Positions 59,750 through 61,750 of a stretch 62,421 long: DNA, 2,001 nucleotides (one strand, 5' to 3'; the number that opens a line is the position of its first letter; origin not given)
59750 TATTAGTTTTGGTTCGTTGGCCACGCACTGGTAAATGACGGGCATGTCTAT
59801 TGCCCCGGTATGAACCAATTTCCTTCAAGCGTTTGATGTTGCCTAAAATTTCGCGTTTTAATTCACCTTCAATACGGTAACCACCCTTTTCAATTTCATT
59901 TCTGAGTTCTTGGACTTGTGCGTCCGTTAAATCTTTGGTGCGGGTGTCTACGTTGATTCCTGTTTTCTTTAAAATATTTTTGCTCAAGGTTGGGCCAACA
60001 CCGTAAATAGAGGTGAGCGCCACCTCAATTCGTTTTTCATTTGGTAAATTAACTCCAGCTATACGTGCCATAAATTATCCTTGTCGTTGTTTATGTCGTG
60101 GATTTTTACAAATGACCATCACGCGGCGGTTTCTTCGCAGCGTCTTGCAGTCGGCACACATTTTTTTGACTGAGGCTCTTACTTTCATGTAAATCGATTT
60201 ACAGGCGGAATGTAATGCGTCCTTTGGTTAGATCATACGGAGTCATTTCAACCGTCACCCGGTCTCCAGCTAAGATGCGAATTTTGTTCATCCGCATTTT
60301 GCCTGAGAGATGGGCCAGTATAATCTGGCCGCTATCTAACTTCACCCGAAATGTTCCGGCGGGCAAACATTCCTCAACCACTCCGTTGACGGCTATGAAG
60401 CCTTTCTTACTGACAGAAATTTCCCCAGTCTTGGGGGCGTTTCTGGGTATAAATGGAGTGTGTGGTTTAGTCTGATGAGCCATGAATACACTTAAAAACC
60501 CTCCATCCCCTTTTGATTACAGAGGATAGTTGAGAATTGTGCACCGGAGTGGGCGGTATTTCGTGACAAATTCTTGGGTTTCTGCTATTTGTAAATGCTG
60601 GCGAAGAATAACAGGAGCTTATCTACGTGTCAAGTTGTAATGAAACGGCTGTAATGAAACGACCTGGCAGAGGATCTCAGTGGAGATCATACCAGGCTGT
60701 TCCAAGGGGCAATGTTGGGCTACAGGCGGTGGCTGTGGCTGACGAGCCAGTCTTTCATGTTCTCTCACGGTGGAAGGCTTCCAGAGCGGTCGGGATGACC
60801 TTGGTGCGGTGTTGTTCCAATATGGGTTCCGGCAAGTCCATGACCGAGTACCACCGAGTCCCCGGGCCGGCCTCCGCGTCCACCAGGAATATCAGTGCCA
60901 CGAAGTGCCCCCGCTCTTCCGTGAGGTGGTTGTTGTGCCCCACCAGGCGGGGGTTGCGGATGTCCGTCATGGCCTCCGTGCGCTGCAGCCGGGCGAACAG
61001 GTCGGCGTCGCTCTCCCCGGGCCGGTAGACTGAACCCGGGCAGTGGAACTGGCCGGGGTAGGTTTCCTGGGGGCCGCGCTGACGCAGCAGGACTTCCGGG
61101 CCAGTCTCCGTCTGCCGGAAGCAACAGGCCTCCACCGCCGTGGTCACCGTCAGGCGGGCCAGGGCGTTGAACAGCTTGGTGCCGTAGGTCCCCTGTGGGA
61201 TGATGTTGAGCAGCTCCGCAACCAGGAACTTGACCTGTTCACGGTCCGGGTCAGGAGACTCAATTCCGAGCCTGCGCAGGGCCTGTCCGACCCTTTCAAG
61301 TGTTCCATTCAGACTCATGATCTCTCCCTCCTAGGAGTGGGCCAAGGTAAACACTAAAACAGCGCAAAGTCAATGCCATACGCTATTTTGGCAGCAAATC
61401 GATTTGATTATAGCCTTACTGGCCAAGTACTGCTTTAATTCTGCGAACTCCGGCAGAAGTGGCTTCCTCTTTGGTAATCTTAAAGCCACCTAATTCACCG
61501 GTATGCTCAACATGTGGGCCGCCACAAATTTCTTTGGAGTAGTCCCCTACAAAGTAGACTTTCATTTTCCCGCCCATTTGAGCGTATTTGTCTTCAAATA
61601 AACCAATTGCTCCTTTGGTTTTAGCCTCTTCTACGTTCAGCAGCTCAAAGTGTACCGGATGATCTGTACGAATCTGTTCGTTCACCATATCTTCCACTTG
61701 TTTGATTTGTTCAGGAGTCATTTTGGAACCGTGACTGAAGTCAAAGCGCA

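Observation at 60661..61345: GC-rich foreign cassette carrying one orphan degenerate-Nudix gene, wedged between alaS and the infA-rpmJ-rpsM ribosomal operon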

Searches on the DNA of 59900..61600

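Call 86: search_rna_families(source=window, start=59900, end=61600, threshold=evalue, max_evalue=1)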
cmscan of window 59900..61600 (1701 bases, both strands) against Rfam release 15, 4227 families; matches with E-value up to 1: 3.
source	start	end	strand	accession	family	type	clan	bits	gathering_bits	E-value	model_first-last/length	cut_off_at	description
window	60039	60093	-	RF00140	Alpha_RBS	Cis-reg;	-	22.3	38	0.016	1-110/110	no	Alpha operon ribosome binding site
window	60431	60505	+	RF02725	sno_ZL8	Gene; snRNA; snoRNA; CD-box;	-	19.3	52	0.84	1-83/83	no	Small nucleolar RNA ZL8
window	61428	61485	+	RF01962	RMST_1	Gene; lncRNA;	-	16.2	40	0.8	1-61/61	no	Rhabdomyosarcoma 2 associated transcript conserved region 1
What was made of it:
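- There is no Rfam hit in the gene (call 86).
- Tried and rejected: The only hit is a weak, sub-threshold Alpha_RBS match upstream of rpsM (call 86).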
